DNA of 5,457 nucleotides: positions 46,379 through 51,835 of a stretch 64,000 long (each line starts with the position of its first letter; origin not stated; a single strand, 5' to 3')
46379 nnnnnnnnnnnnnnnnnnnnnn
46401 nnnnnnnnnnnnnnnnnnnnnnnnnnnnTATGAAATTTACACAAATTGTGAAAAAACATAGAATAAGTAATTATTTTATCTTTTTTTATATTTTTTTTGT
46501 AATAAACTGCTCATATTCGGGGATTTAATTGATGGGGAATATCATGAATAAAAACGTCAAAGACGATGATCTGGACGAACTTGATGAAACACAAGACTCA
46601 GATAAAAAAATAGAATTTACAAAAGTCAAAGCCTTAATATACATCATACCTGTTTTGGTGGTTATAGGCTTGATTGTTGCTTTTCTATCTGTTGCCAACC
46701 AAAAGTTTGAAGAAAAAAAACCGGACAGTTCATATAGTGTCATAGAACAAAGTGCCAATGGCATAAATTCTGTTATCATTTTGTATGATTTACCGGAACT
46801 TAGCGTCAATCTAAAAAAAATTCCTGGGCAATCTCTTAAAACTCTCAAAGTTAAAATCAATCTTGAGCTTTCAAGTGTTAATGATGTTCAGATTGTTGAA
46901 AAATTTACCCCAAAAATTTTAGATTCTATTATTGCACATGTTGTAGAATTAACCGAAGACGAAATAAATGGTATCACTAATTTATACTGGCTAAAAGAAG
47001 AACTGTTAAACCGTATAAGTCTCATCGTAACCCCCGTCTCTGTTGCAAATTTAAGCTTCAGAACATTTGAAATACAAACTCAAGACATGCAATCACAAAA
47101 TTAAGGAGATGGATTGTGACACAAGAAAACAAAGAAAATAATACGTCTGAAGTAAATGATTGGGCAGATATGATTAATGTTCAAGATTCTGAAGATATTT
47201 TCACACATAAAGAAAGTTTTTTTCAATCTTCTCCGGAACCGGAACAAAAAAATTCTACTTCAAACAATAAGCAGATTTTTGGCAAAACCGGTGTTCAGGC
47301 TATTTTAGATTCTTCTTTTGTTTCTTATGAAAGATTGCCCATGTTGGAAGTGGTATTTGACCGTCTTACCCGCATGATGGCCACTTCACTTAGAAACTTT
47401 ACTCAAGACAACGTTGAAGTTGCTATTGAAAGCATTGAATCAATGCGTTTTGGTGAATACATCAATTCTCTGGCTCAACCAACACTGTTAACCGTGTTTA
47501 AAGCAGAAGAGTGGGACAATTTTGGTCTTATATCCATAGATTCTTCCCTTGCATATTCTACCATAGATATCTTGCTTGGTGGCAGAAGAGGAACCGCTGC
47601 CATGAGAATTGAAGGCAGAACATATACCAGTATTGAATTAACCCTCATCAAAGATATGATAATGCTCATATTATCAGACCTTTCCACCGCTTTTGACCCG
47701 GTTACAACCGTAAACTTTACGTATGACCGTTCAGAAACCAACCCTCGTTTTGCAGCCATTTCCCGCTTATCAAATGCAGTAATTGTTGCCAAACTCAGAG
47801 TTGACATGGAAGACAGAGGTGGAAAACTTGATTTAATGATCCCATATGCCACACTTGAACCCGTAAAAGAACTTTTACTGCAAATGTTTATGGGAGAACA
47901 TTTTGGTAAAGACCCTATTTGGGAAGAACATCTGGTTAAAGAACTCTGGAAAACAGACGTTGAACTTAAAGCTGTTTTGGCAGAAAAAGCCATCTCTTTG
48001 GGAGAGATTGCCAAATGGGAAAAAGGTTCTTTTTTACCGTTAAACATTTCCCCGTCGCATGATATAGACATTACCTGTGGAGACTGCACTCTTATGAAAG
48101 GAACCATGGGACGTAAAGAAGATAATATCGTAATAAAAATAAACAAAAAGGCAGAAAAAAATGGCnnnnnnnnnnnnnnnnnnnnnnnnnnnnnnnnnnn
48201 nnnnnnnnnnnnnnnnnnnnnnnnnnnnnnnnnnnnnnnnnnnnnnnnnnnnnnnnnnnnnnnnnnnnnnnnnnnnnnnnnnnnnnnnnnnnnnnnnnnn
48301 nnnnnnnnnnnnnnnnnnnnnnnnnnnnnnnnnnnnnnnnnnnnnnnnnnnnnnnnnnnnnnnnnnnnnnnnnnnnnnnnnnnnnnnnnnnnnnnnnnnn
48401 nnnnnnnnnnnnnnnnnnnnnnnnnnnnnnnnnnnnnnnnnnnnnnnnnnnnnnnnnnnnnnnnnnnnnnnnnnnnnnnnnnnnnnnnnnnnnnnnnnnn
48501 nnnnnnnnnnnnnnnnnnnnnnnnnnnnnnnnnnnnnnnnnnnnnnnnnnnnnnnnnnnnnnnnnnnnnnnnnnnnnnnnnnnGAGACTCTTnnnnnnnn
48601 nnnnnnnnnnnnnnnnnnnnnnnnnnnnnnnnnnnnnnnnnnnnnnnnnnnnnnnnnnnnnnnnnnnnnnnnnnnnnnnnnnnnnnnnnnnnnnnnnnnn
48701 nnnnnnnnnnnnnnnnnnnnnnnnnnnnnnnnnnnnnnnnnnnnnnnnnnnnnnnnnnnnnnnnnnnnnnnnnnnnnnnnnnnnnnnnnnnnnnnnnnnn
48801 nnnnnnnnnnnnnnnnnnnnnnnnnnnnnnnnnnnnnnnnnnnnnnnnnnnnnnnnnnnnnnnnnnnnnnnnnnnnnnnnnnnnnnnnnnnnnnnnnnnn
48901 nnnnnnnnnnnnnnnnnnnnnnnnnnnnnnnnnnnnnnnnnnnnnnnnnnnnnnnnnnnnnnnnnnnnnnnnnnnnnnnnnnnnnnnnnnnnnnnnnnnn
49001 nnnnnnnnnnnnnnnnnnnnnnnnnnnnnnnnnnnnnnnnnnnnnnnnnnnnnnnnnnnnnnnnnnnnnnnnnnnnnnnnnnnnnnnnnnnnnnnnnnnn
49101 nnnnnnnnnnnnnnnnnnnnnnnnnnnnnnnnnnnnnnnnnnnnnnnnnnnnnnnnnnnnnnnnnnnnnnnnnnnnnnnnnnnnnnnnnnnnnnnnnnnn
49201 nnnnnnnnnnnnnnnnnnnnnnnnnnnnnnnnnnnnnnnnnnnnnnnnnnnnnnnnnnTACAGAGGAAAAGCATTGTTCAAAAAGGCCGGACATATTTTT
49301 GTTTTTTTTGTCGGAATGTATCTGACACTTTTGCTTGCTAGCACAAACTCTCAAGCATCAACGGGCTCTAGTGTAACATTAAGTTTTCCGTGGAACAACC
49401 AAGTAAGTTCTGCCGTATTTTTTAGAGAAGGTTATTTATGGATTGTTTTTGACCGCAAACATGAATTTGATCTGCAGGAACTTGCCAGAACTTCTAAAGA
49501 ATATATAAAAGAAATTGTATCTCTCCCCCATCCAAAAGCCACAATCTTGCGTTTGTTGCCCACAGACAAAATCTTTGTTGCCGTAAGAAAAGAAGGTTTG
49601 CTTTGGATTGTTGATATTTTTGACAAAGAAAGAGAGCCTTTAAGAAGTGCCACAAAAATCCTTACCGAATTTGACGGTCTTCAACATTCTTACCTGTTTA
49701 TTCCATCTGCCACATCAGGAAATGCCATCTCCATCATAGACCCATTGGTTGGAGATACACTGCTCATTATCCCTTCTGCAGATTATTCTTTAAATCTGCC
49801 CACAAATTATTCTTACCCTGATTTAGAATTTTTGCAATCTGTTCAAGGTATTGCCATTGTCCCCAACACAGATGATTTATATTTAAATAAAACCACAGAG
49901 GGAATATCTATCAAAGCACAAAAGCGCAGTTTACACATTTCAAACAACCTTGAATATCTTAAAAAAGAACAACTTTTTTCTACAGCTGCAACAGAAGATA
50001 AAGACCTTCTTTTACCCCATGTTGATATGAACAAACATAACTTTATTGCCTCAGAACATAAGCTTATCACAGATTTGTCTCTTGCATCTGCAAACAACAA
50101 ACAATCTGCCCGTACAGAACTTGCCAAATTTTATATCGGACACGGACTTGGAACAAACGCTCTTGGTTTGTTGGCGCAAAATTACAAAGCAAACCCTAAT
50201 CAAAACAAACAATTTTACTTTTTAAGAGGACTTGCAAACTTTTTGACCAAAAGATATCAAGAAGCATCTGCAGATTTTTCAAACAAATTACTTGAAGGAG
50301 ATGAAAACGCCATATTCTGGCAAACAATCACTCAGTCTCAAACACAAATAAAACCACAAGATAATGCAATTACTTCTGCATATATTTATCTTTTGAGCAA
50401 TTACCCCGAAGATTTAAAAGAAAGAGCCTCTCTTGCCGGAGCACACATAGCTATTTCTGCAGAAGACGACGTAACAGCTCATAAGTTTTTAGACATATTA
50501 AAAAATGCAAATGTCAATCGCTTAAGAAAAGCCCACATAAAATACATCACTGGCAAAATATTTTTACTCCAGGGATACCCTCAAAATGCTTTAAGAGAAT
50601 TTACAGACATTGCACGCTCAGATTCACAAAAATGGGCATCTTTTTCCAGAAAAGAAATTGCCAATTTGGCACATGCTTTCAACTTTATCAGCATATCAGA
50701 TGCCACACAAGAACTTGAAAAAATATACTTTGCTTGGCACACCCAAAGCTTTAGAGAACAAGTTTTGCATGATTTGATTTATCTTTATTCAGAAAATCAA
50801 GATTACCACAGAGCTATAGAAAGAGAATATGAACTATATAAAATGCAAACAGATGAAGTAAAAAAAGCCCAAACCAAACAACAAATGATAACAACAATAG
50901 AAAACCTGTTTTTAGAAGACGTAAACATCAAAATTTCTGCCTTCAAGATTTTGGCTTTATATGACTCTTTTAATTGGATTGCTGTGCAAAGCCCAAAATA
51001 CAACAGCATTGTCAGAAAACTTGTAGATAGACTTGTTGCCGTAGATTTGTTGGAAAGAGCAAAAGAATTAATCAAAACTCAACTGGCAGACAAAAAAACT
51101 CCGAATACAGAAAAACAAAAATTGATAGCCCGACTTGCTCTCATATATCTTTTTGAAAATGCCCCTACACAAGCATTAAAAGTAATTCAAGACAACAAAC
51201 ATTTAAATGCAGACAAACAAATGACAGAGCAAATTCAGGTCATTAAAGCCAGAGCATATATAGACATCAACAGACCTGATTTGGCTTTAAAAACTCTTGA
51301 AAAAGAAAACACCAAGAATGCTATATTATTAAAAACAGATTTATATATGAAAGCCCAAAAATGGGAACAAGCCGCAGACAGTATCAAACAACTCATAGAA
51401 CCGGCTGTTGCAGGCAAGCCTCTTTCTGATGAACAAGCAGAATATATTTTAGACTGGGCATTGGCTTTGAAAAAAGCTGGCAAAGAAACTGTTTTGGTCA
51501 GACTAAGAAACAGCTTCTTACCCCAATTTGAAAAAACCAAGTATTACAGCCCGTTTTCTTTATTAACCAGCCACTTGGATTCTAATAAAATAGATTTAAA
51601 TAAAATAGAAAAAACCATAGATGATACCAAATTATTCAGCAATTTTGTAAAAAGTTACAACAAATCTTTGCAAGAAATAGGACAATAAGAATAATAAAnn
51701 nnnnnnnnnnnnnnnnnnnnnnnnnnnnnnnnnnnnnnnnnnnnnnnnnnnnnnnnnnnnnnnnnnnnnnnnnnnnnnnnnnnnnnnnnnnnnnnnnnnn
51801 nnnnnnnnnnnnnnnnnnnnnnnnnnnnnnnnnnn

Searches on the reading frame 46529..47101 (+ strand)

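Call 15: search_protein_families(library=ncbifam, proteins=[window:46529-47101:+])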
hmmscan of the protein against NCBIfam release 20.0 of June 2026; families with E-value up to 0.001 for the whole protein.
window:46529-47101:+ (191 aa): 3 families
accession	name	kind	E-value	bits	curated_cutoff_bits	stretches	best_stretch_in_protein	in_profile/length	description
NF009420.1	PRK12785.1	equivalog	1.1e-17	64.4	197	1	29-183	15-161/161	flagellar basal body-associated protein FliL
NF006283.1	PRK08455.1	equivalog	1.9e-07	30.9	187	1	20-183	7-182/182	flagellar basal body-associated protein FliL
NF005826.1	PRK07718.1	equivalog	6.6e-06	26.1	140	1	34-182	5-142/143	flagellar basal body-associated protein FliL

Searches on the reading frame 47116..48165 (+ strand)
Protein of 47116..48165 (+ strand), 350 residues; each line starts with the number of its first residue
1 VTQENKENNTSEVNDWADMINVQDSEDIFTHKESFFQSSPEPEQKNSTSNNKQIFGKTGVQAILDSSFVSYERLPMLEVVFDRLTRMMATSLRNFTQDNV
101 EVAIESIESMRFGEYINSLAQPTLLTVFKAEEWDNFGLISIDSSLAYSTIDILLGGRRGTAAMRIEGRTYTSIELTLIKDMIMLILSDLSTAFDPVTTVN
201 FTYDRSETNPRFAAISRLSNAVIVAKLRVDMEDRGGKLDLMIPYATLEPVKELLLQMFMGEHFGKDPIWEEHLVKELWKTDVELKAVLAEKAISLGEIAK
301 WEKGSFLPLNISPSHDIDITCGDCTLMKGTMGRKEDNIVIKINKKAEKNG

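Call 15: search_protein_families(library=ncbifam, proteins=[window:47116-48165:+])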
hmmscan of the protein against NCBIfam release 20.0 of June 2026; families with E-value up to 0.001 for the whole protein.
window:47116-48165:+ (350 aa): 4 families
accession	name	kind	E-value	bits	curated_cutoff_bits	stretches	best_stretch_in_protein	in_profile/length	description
TIGR01397.1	fliM_switch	equivalog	1.4e-76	257.7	219.6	1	57-345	32-318/320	flagellar motor switch protein FliM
TIGR02480.1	fliN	equivalog_domain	7.6e-06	25.7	84.05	1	277-344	5-72/77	flagellar motor switch protein FliN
NF005194.1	PRK06666.1-5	equivalog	9.5e-06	25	206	1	98-311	76-291/327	flagellar motor switch protein FliM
NF006273.1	PRK08433.1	equivalog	0.00072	19.8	114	0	275-344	16-85/100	flagellar motor switch protein FliN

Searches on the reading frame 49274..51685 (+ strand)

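Call 8: search_protein_families(library=ncbifam, proteins=[window:49274-51685:+])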
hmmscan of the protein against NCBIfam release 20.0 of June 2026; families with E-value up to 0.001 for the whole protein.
window:49274-51685:+ (804 aa): 1 family
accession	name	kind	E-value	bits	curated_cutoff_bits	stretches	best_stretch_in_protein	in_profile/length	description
NF052415.1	T3SS_chap_SctY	equivalog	2.4e-06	28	70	0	613-675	38-100/106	type III secretion apparatus assembly chaperone SctY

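Call 31: search_protein_families(library=pfam, proteins=[window:49274-51685:+], max_evalue=0.0001)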
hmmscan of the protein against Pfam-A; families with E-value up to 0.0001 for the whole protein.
window:49274-51685:+ (804 aa): 1 family
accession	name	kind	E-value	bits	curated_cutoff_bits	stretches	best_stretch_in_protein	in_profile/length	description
PF25570.1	TPR_DENND3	-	1.9e-05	25.1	27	0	413-452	40-79/115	DENND3-like, TPR repeats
